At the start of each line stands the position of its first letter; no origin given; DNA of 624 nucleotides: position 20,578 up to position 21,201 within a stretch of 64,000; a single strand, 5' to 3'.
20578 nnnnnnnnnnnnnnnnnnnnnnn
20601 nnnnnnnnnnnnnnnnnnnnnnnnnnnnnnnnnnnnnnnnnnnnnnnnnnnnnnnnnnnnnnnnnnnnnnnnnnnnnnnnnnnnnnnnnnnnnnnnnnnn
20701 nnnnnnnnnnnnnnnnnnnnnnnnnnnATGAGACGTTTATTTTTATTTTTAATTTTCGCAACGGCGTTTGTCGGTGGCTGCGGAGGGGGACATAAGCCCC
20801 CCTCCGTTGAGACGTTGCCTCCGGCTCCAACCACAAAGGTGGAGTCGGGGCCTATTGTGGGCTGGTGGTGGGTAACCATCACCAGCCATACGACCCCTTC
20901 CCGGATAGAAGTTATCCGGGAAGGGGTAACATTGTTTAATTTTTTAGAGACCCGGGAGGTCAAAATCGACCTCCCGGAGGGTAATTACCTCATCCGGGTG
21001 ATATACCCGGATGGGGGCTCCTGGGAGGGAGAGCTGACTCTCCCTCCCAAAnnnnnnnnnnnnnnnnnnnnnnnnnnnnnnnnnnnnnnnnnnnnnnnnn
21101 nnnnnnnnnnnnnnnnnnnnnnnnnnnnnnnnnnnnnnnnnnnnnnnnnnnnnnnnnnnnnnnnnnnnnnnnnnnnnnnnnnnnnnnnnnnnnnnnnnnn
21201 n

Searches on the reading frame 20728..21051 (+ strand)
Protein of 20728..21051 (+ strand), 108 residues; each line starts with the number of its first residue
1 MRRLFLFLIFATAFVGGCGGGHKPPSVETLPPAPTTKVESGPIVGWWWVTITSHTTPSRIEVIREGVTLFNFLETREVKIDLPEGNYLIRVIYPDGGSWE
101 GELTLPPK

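Call 21: find_homologous_proteins(query=window:20728-21051:+, max_evalue=0.01)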
Query seq(108 aa) (108 aa): 2 proteins with E <= 0.01 among 7 candidates.
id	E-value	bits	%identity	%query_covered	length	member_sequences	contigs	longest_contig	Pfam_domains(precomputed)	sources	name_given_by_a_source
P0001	2.3e-68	245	100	100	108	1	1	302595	-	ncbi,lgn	-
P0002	2.2e-32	129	67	99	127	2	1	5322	-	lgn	-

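Call 39: find_related_loci(query=A3, collection=metagenome_contigs, flank=3000)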
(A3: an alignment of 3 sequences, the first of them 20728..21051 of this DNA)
Query A3 (108 aa) in metagenome_contigs; peptide patterns used: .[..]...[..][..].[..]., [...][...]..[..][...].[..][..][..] (x = any residue, [..] = any of these).
115 stretches matched a pattern, but none encodes a relative of the query by tblastn (E <= 1e-3).

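Call 47: find_homologous_proteins(query=A3, max_evalue=0.05)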
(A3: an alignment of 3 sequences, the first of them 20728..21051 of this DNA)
Query A3 (3 sequences) (108 aa, profile of the alignment): 3 proteins with E <= 0.05 among 1623 candidates.
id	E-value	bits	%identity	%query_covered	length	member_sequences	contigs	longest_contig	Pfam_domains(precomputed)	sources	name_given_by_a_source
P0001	3.4e-51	190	100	100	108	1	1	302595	-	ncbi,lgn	-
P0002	2.9e-48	180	67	99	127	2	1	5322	-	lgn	-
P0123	9.8e-47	175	31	69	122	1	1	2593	-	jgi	-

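Call 57: search_protein_representatives(alignment_id=A4)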
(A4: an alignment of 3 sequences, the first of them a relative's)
Query: 3 sequences, 114 profile positions. Proteins with E-value up to 0.001 (for the whole library): 4; up to 1e-10: 4; up to 1e-30: 2. The best 4 are listed.
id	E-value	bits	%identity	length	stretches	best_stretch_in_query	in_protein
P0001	1.1e-51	189.7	-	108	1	4-112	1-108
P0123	3.1e-47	175.3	-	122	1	1-114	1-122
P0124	1.7e-23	98.8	-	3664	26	88-113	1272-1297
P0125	5.9e-21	90.6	-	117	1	7-112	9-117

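Call 60: find_encoding_contigs(protein=P0125, flank=3000, max_places=5)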
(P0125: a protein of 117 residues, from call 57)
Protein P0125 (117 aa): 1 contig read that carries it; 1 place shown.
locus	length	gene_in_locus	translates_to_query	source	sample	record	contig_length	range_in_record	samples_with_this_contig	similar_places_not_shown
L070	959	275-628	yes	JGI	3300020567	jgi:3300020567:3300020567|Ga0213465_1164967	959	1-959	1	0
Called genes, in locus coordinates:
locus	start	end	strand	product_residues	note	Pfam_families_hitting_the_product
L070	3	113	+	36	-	?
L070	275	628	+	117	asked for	-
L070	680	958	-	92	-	?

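Call 81: predict_structure(alignment_id=A4)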
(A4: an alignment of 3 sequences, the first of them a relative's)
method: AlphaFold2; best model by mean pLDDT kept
length: 108 residues; sequences in the alignment: 3
mean_pLDDT: 81.2   pTM: 0.65
mean pLDDT of the five models: 81.2, 81.1, 80.2, 79.8, 79.8
residues with pLDDT >= 90: 67; 70-90: 11; 50-70: 9; < 50: 21
segments of 3 or more residues with pLDDT < 50: 6-23
pLDDT, mean of each block of 10 residues (from residue 1): 49 41 52 91 90 96 97 96 96 94 93
secondary structure, 60 per line:
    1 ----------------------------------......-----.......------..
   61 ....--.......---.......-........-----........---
elements in order: E35-40 E46-52 E59-64 E67-73 E77-83 E85-92 E98-105

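Call 83: fold_search(model_id=the predicted structure, library=pdb)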
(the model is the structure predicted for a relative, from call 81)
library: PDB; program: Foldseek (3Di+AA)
matches with E <= 10: 1084; with E <= 0.001: 0
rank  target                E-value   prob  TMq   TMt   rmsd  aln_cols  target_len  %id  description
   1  5eiq                  7.7e-03  1.00  0.54  0.34   2.9        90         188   18  Human OSCAR ligand-binding domain (released 2015-11-25)
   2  8dpt_A                8.1e-03  1.00  0.52  0.17   4.1        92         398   20  The structure of the IL-11 signalling complex, with full-length extracellular gp130 (released 2023-11-29)
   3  6k7o_A                9.5e-03  1.00  0.53  0.59   3.5        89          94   16  Complex structure of LILRB4 and h128-3 antibody (released 2019-07-03)
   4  3b5h_D                1.4e-02  1.00  0.48  0.31   3.5        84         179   17  Crystal structure of the extracellular portion of HAb18G/CD147 (released 2008-05-06)
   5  4e5x_G                1.5e-02  1.00  0.40  0.43   4.2        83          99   12  Crystal structure of a complex between the human adenovirus type 2 E3-19K protein and MHC class I molecule HLA-A2/Tax (released 2012-10-10)
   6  2oxh_F                1.5e-02  1.00  0.54  0.52   3.5        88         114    9  The SOXYZ Complex of Paracoccus Pantotrophus (released 2007-05-22)
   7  3pe9_B                1.8e-02  0.99  0.36  0.43   5.3        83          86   19  Structures of Clostridium thermocellum CbhA fibronectin(III)-like modules (released 2011-11-23)
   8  8v29_B                2.0e-02  1.00  0.48  0.11   4.2        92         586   21  Cryo-EM structure of human type I OSM receptor complex: model for full extracellular assembly (released 2024-11-20)
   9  8gl8_D                2.2e-02  1.00  0.45  0.60   3.8        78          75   10  The Type 9 Secretion System Extended Translocon - SprA-PorV-PPI-RemZ-SkpA-SprE complex (released 2024-01-31)
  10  6lyy_B                2.3e-02  1.00  0.49  0.27   3.2        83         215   13  Cryo-EM structure of the human MCT1/Basigin-2 complex in the presence of anti-cancer drug candidate AZD3965 in the out (released 2020-12-23)
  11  5jip_B                2.3e-02  1.00  0.46  0.19   3.9        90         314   19  Crystal structure of the Clostridium perfringens spore cortex lytic enzyme SleM (released 2016-08-10)
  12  3l5j_B                2.3e-02  1.00  0.45  0.21   4.6        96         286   19  Crystal structure of FnIII domains of human GP130 (Domains 4-6) (released 2010-05-12)
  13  3pe9_D                2.3e-02  0.99  0.36  0.42   5.3        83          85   19  Structures of Clostridium thermocellum CbhA fibronectin(III)-like modules (released 2011-11-23)
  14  5eiv_B                2.5e-02  1.00  0.53  0.34   3.2        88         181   14  Crystal structure of complex of osteoclast-associated immunoglobulin-like receptor (OSCAR) and a synthetic collagen co (released 2015-11-25)
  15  3l5i                  2.5e-02  1.00  0.51  0.22   4.1        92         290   18  Crystal structure of FnIII domains of human GP130 (Domains 4-6) (released 2010-05-12)
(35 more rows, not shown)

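Call 101: search_protein_families(library=pfam, proteins=[P0001, P0002, P0123, P0125], max_evalue=1)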
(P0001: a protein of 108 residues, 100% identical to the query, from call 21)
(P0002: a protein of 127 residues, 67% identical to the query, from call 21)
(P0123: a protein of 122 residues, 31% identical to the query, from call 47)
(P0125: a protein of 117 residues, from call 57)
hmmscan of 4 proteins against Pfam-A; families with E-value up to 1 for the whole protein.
P0001 (108 aa): 0 families

P0002 (127 aa): 0 families

P0123 (122 aa): 0 families

P0125 (117 aa): 1 family
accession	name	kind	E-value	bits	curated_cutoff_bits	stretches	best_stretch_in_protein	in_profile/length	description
PF13627.12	LptM_cons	-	0.034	14.4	27.3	1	10-24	1-15/23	LPS-assembly lipoprotein LptM, conserved region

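Call 102: search_protein_families(library=padloc, proteins=[P0001, P0123, P0125], max_evalue=1)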
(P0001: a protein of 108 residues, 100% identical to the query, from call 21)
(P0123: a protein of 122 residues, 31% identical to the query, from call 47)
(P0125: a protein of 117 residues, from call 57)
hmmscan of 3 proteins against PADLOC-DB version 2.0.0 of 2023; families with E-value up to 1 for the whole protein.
P0001 (108 aa): 0 families

P0123 (122 aa): 0 families

P0125 (117 aa): 0 families
